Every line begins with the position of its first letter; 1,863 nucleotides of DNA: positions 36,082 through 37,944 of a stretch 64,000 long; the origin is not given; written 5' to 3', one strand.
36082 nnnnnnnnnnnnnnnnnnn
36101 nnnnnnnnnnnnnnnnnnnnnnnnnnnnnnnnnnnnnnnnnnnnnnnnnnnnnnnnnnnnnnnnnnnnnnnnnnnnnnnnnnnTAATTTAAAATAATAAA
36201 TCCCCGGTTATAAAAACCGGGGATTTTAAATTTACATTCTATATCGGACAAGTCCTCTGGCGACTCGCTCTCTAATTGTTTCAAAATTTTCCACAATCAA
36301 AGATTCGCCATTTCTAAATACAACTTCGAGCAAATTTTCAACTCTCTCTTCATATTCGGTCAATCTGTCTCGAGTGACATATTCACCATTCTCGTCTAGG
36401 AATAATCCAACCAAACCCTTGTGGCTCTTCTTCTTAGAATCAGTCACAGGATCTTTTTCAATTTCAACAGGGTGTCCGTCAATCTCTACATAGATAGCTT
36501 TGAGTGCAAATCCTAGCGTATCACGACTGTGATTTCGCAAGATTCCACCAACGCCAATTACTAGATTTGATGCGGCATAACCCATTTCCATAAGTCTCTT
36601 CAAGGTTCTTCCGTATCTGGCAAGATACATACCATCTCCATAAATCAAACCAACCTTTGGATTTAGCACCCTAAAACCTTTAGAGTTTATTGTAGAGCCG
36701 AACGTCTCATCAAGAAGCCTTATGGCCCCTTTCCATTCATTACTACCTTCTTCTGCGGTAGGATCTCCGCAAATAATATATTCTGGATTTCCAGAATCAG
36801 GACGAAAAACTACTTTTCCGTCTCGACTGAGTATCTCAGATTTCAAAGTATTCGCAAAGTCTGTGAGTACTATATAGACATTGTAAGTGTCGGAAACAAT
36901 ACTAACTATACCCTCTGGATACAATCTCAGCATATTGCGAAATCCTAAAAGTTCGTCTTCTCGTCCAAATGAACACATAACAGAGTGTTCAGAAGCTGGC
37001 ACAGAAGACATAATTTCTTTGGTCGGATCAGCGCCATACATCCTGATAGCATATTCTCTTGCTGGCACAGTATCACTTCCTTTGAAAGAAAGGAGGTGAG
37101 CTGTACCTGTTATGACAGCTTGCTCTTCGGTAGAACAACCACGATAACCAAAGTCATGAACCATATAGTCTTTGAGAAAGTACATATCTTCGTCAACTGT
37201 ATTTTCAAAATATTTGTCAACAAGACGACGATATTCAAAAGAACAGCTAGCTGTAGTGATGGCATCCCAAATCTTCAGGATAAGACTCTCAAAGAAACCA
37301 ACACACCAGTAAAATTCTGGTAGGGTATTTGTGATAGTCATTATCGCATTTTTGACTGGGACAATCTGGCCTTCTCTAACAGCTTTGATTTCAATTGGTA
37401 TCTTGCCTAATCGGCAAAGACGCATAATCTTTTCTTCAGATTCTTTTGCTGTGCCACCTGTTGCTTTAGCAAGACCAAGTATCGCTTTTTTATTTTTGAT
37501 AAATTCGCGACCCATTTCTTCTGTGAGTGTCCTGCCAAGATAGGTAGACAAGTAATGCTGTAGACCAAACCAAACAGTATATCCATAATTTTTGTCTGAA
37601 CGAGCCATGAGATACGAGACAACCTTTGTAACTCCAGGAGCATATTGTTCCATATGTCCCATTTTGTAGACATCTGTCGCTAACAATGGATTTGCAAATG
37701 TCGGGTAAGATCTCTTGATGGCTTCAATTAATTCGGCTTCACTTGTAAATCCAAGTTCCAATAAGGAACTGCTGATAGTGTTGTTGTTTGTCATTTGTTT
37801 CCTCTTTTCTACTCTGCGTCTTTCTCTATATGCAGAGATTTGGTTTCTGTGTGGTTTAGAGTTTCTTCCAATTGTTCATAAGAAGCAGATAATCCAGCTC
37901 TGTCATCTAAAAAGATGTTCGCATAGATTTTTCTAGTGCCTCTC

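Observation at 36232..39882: Chromosomal NAMPT-like + HAD phosphatase + Prs-like + NUDIX cluster: NAD salvage or a NARP1-type NAD reconstitution module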

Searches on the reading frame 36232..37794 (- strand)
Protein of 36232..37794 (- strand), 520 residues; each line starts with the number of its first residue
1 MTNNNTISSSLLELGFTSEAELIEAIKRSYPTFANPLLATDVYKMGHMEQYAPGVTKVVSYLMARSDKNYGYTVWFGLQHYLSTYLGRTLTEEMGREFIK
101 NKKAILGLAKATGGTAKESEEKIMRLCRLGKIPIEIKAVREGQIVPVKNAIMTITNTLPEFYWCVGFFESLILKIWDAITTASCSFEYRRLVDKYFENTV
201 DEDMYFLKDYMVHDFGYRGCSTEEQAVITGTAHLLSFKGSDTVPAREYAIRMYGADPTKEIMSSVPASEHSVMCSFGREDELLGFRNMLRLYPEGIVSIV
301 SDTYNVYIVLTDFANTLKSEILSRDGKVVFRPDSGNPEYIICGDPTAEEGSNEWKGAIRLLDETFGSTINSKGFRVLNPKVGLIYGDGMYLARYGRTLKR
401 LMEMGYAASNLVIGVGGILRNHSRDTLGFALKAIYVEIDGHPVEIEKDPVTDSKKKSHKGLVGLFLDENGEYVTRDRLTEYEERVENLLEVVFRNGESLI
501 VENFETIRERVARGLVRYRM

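Call 3: search_protein_families(library=pfam, proteins=[window:36232-37794:-], max_evalue=0.01)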
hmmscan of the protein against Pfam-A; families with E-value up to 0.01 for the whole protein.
window:36232-37794:- (520 aa): 2 families
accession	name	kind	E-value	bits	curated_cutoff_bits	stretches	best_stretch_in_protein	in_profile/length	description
PF04095.22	NAPRTase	-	4.8e-34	118.6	20.8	1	211-496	2-238/239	Nicotinate phosphoribosyltransferase (NAPRTase) family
PF18127.6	NAMPT_N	-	1e-10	42.2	25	1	37-94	3-61/98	Nicotinamide phosphoribosyltransferase, N-terminal domain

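Call 4: search_protein_families(library=ncbifam, proteins=[window:36232-37794:-], max_evalue=0.01)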
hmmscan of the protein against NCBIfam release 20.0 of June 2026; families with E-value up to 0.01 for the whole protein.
window:36232-37794:- (520 aa): 5 families
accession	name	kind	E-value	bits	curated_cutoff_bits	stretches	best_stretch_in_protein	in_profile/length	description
NF006629.0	PRK09198.1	equivalog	1.5e-147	492.1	405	1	34-512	5-462/465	nicotinate phosphoribosyltransferase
NF006696.0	PRK09243.1-3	equivalog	1.5e-06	27.2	503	0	36-319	12-251/451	nicotinate phosphoribosyltransferase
NF006695.0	PRK09243.1-2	equivalog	0.00028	19.7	469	0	37-175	7-130/480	nicotinate phosphoribosyltransferase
TIGR01513.1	NAPRTase_put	equivalog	0.00086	18.3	297.4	0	207-338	142-260/452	nicotinate phosphoribosyltransferase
NF009131.0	PRK12484.1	equivalog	0.00099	17.9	330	0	212-336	152-262/455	nicotinate phosphoribosyltransferase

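Call 5: search_protein_families(library=phrogs, proteins=[window:36232-37794:-], max_evalue=0.001)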
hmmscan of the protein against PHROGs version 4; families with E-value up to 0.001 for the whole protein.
window:36232-37794:- (520 aa): 4 families
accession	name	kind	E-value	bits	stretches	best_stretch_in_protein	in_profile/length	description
phrog_448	-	other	1.3e-152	510.2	1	32-515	11-497/500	nicotinamide phosphoribosyl transferase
phrog_15800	-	other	1.5e-62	212.9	2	349-513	151-320/322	nicotinamide phosphoribosyl transferase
phrog_16547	-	other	8.8e-60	203.5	1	35-315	9-303/315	nicotinamide phosphoribosyl transferase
phrog_12872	-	other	2.4e-43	149.6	2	353-513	374-538/547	nicotinamide phosphoribosyl transferase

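Call 19: search_solved_structures(query=window:36232-37794:-, max_evalue=1e-10, show_alignments=3)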
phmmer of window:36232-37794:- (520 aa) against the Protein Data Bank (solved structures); distinct sequences matched with E-value up to 1e-10: 32.
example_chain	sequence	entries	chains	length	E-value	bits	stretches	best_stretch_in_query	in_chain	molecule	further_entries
9w5w_A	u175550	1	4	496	3.5e-99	335.9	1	37-509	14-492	Nicotinamide phosphoribosyltransferase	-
9w5x_A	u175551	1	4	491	4.1e-99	335.7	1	37-509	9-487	Nicotinamide phosphoribosyltransferase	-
9ke8_A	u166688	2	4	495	1.5e-87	297.5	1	33-511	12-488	Nicotinamide phosphoribosyltransferase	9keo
7yqo_A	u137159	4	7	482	6.8e-75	255.8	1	34-509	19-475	Pre-B cell enhancing factor related protein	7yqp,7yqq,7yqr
8igz_A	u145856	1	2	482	6.5e-72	245.9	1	34-509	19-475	Pre-B cell enhancing factor related protein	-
6tac_A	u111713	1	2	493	1e-71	245.3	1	35-510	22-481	Nicotinamide phosphoribosyltransferase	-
7ppe_A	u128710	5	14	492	4.9e-69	236.4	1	35-510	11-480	Nicotinamide phosphoribosyltransferase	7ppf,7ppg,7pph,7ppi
5lx3_A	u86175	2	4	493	5.4e-69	236.3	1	35-510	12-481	Nicotinamide phosphoribosyltransferase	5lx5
6ta0_A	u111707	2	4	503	5.7e-69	236.2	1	35-510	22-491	Nicotinamide phosphoribosyltransferase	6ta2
2e5b_A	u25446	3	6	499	5.8e-69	236.2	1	35-510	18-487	Nicotinamide phosphoribosyltransferase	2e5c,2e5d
6azj_A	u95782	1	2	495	5.8e-69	236.2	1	35-510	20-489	Nicotinamide phosphoribosyltransferase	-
5nsd_A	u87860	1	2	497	6.3e-69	236.1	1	35-510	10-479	Nicotinamide phosphoribosyltransferase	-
7enq_A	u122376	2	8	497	6.3e-69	236.1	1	35-510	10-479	Nicotinamide phosphoribosyltransferase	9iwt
2gvg_A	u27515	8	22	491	6.3e-69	236.1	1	35-510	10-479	Nicotinamide phosphoribosyltransferase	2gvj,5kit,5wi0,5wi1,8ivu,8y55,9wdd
8dsc_A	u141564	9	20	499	6.3e-69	236.1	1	35-510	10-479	Nicotinamide phosphoribosyltransferase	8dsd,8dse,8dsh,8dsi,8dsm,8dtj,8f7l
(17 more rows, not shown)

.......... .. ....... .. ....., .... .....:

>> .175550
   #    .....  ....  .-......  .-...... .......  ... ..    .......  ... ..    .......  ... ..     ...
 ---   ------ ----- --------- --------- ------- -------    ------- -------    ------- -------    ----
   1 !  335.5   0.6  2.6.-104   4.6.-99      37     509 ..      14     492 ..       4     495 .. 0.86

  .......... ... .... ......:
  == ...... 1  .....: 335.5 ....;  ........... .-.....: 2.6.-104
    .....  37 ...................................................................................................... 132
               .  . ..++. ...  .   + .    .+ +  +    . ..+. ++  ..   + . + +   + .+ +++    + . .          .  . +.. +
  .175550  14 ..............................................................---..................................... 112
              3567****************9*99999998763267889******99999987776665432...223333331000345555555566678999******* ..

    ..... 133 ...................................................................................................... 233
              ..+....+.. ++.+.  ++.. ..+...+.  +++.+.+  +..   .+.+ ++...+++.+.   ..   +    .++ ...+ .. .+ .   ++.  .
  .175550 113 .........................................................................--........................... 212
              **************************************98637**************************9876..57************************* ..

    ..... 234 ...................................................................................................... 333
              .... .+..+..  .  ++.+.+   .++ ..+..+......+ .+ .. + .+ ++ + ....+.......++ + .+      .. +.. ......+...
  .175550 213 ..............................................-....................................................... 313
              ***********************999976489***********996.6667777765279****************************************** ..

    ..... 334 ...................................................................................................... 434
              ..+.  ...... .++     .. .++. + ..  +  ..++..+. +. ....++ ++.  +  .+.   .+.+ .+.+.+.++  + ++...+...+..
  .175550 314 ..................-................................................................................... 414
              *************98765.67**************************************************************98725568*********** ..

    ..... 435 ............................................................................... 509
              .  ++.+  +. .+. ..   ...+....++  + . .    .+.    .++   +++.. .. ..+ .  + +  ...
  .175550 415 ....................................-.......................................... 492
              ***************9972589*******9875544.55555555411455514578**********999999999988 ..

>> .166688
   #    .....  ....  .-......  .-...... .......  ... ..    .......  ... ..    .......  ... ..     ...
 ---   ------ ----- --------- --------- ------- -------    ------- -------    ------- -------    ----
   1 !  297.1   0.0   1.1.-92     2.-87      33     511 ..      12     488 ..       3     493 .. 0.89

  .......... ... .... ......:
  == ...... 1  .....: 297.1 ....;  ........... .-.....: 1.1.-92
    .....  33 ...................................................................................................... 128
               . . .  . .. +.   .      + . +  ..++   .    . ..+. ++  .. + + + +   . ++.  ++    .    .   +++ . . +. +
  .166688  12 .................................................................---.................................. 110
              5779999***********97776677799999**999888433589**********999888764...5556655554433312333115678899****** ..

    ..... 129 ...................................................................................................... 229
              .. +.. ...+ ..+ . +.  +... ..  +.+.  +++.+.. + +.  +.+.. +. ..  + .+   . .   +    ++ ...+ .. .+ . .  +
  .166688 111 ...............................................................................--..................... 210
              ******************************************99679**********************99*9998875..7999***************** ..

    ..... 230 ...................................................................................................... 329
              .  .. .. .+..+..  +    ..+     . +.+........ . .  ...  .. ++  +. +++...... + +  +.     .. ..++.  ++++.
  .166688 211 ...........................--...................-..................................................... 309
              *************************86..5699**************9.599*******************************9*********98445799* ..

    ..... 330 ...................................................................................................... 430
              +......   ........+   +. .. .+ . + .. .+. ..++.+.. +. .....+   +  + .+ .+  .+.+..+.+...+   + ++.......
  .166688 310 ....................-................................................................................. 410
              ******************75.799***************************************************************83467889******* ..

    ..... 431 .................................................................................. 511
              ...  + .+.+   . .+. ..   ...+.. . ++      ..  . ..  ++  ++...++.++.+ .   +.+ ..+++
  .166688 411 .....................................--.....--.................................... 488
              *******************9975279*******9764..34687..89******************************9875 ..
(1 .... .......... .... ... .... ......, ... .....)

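Call 34: find_homologous_proteins(query=window:36232-37794:-, max_evalue=1e-30)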
Query window:36232-37794:- (520 aa): 5610 proteins with E <= 1e-30 among 8000 candidates; the best 120 are listed.
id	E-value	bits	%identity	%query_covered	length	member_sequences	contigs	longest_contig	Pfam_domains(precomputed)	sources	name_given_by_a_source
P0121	0.0e+0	1179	100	100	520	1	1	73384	PF04095.23,PF18127.7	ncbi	-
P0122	3.0e-243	826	73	97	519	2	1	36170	PF04095.23,PF18127.7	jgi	jgi:nicotinamide phosphoribosyltransferase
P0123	7.0e-243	825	71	98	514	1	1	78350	PF04095.23,PF18127.7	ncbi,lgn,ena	-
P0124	2.2e-241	820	72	98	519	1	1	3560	PF04095.23,PF18127.7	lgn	-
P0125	2.7e-231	787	68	99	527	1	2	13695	PF04095.23,PF18127.7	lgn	-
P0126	9.9e-226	768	65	100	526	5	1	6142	PF04095.23,PF18127.7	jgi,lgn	jgi:nicotinamide phosphoribosyltransferase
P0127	1.3e-222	758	66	99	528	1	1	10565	PF04095.23,PF18127.7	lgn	-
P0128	1.3e-212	725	65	98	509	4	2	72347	PF04095.23,PF18127.7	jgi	jgi:nicotinamide phosphoribosyltransferase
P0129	3.3e-212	724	69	90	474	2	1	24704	PF04095.23,PF18127.7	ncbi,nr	ncbi:MAG: nicotinate phosphoribosyltransferase [Candidatus Pacebacteria bacterium]|nr:nicotinate pho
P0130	5.9e-210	716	65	97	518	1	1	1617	PF04095.23,PF18127.7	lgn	-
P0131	5.4e-209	713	67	92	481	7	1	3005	PF04095.23,PF18127.7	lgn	-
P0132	7.4e-209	713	67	92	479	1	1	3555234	PF04095.23,PF18127.7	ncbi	ncbi:MAG: nicotinate phosphoribosyltransferase [Candidatus Sericytochromatia bacterium]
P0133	6.2e-207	706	66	92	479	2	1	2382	PF04095.23,PF18127.7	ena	-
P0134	5.4e-206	703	66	92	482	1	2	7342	PF04095.23,PF18127.7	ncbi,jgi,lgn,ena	jgi:nicotinamide phosphoribosyltransferase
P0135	2.5e-205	701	67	92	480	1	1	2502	PF04095.23,PF18127.7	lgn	-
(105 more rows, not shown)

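Call 44: find_related_loci(query=window:36232-37794:-, collection=genome_contigs, flank=7000)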
Query window:36232-37794:- (520 aa) in genome_contigs; peptide patterns used: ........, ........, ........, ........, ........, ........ (x = any residue, [..] = any of these).
77 stretches matched a pattern; 39 encode a relative of the query (tblastn E <= 1e-3); 37 distinct loci.
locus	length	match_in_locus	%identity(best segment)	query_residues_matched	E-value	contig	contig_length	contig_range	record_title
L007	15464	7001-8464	69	32-515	0e+0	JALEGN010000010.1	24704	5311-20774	MAG: Candidatus Paceibacterota bacterium isolate CC_bin2 k97_124894, whole genome shotgun sequence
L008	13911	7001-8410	66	35-511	0e+0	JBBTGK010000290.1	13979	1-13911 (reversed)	MAG: Cyanobacteriota bacterium isolate H41-bin165_1 H41_bin165_1_000000000295, whole genome shotgun sequence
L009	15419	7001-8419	66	32-511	0e+0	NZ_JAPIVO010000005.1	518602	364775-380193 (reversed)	Pedobacter sp. MR2016-24 P.sp.MR2016-24_contig_5, whole genome shotgun sequence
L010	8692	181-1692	62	15-520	0e+0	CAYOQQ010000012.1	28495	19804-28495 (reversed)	MAG TPA_asm: uncultured Candidatus Saccharibacteria bacterium isolate SRP278252_co2_198 genome assembly, contig: NODE_32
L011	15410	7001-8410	65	35-511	0e+0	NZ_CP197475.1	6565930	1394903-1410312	Pedobacter sp. AW31-3R chromosome, complete genome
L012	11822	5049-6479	65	29-511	0e+0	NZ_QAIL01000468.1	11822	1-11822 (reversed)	Pedobacter sp. HMWF019 NODE_512_length_11734_cov_9.444520, whole genome shotgun sequence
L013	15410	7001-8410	65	35-511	0e+0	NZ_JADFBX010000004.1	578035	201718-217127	Pedobacter sp. MC2016-24 Contig_04, whole genome shotgun sequence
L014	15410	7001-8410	65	35-511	0e+0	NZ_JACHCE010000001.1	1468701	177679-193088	Pedobacter cryoconitis strain S3M1 Ga0401191_01, whole genome shotgun sequence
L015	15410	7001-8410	65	35-511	0e+0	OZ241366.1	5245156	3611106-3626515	MAG: Ilyomonas sp. isolate 02d51c0f-721b-4f93-aec4-42993cf17d44 genome assembly, chromosome: 1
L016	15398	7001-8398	65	35-511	0e+0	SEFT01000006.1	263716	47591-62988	MAG: Sphingobacteriales bacterium isolate PMG_265 scaffold_38, whole genome shotgun sequence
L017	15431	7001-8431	64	30-513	0e+0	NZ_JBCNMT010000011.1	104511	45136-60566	MAG: Pedobacter sp. isolate SMAGNO82 Contig11, whole genome shotgun sequence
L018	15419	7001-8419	65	32-511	0e+0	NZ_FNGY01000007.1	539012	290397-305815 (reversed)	Pedobacter steynii strain DSM 19110, whole genome shotgun sequence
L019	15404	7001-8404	65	35-509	0e+0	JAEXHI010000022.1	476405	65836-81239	MAG: Bacteroidetes bacterium isolate OH_HBlB_106 k127_1353834, whole genome shotgun sequence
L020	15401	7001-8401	65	35-508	0e+0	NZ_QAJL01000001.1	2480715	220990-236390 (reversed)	Pedobacter sp. KBW06 KBW6_GCCAAT_contig_1, whole genome shotgun sequence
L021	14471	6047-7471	64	28-509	0e+0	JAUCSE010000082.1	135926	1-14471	MAG: Mucilaginibacter sp. isolate RYN_307 scaffold_1512197, whole genome shotgun sequence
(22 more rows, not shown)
